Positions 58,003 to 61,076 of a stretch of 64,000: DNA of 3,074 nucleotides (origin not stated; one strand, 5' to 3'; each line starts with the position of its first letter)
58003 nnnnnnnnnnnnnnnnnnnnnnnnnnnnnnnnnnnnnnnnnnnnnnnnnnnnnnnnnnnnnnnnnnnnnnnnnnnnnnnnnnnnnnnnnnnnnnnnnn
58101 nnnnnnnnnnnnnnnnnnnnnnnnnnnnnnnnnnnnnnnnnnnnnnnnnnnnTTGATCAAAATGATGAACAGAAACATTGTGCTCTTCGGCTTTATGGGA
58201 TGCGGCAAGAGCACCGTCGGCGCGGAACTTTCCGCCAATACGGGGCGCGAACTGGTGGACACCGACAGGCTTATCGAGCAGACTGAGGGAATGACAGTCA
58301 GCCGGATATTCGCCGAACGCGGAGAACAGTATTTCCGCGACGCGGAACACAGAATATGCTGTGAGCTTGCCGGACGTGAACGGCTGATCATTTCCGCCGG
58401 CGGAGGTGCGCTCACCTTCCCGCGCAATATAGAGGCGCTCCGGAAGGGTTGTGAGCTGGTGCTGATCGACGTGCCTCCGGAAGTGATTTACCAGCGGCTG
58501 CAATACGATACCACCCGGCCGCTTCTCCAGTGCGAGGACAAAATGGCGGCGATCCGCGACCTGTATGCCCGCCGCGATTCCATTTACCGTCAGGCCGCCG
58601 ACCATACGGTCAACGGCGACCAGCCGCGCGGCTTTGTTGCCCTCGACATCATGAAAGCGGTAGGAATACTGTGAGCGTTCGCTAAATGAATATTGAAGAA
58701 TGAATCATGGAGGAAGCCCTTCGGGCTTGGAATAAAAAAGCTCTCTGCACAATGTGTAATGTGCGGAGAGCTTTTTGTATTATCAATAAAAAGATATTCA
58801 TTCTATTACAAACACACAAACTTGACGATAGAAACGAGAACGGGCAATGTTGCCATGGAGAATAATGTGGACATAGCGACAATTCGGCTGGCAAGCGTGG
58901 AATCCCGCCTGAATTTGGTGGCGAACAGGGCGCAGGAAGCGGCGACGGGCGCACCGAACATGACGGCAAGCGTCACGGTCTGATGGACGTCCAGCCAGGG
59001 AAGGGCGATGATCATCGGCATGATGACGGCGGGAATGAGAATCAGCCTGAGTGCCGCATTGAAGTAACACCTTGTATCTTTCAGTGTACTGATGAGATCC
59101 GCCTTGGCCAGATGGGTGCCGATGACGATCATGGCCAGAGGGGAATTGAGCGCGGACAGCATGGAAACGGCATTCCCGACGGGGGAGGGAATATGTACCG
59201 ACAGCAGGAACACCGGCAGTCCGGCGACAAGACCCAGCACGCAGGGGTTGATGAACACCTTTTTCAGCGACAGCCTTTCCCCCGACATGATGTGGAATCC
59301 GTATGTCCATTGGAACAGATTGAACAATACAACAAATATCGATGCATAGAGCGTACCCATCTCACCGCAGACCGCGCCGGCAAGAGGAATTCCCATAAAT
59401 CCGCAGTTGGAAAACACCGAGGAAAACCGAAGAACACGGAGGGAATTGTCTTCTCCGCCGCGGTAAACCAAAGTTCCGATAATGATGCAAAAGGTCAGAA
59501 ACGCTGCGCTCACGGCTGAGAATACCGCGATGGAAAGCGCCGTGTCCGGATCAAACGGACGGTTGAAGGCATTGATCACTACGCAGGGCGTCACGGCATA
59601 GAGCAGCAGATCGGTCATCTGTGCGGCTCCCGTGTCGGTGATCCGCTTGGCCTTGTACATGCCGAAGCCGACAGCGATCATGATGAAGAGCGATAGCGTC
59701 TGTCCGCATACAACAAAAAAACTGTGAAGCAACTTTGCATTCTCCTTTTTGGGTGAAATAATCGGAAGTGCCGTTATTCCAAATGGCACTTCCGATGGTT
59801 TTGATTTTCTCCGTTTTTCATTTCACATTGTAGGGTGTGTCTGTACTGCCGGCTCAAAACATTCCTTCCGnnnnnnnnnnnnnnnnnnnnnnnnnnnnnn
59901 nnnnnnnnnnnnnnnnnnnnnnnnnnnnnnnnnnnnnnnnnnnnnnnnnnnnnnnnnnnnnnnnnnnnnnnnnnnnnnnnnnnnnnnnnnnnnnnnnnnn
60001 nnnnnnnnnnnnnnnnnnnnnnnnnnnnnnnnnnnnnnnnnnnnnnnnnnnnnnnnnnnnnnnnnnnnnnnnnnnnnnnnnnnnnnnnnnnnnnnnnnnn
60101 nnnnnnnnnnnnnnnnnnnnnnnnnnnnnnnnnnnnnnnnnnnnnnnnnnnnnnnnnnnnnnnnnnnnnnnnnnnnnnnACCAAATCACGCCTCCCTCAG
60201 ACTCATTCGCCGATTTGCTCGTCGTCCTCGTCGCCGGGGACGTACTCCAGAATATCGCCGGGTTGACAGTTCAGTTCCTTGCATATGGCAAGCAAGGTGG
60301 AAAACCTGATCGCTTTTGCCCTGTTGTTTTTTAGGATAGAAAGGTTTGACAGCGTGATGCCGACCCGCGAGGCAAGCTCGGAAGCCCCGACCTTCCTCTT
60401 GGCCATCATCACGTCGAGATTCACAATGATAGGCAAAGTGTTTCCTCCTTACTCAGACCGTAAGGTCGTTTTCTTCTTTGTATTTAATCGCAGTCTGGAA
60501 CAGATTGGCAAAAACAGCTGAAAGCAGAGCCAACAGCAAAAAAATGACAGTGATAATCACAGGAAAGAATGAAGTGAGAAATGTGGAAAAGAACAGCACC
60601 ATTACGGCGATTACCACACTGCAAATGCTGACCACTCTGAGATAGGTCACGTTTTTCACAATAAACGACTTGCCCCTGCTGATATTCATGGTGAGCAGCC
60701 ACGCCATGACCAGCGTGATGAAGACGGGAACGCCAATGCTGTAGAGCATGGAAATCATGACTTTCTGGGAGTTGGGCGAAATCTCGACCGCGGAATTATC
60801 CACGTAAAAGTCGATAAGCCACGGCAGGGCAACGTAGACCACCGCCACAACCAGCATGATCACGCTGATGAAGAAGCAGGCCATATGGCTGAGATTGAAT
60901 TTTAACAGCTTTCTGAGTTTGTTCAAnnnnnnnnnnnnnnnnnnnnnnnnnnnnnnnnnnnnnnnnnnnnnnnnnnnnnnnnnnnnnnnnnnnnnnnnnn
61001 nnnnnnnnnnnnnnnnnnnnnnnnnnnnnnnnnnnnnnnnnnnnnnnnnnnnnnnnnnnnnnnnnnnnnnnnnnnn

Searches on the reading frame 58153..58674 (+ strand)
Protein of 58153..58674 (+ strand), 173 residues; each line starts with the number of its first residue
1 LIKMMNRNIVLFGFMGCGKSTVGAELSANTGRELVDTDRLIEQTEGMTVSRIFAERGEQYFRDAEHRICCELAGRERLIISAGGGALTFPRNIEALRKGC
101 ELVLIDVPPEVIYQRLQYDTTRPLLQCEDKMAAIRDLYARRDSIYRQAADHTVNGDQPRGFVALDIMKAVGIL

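Call 48: find_encoding_contigs(protein=window:58153-58674:+, flank=10000, max_places=1)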
Protein window:58153-58674:+ (173 aa): no gene with exactly this product is on record in the collection.
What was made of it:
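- Tried and rejected: One look-up of the aroK product failed because the start codon I chose is not the one on record (call 48).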

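Call 50: search_protein_families(library=pfam, proteins=[window:58153-58674:+], max_evalue=0.01)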
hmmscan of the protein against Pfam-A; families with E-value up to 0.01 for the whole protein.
window:58153-58674:+ (173 aa): 4 families
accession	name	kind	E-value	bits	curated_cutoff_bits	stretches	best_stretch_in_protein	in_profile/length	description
PF01202.28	SKI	-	3.3e-44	151.2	22.1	1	15-167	1-155/159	Shikimate kinase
PF13238.12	AAA_18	-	5.3e-07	30.6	29.4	1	9-121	1-113/128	AAA domain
PF13671.12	AAA_33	-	8.4e-06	26.6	27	1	9-115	2-114/143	AAA domain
PF13207.12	AAA_17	-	0.00059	20.6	27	0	13-122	2-125/136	AAA domain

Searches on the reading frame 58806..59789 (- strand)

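Call 50: search_protein_families(library=pfam, proteins=[window:58806-59789:-], max_evalue=0.01)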
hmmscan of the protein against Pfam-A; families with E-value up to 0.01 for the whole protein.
window:58806-59789:- (327 aa): 2 families
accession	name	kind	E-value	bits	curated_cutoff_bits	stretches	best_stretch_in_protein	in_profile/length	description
PF03547.23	Mem_trans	-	3e-33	115.3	25.7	2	27-173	2-152/343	Membrane transport protein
PF01758.21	SBF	-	0.0077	16.4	24.3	0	24-138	28-146/191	Sodium Bile acid symporter family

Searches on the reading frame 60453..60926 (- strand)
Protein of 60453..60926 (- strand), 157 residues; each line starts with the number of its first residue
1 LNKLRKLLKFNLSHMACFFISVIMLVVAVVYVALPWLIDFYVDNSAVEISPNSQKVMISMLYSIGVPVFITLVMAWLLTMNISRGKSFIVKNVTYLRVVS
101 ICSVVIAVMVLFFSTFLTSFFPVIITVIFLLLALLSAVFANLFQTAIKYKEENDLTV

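Call 84: search_protein_families(library=pfam, proteins=[window:60453-60926:-], max_evalue=0.001)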
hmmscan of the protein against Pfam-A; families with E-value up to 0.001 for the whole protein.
window:60453-60926:- (157 aa): 1 family
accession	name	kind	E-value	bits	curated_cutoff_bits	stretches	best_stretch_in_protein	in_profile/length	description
PF11188.13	DUF2975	-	1.6e-14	54.4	27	1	57-157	20-130/130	Protein of unknown function (DUF2975)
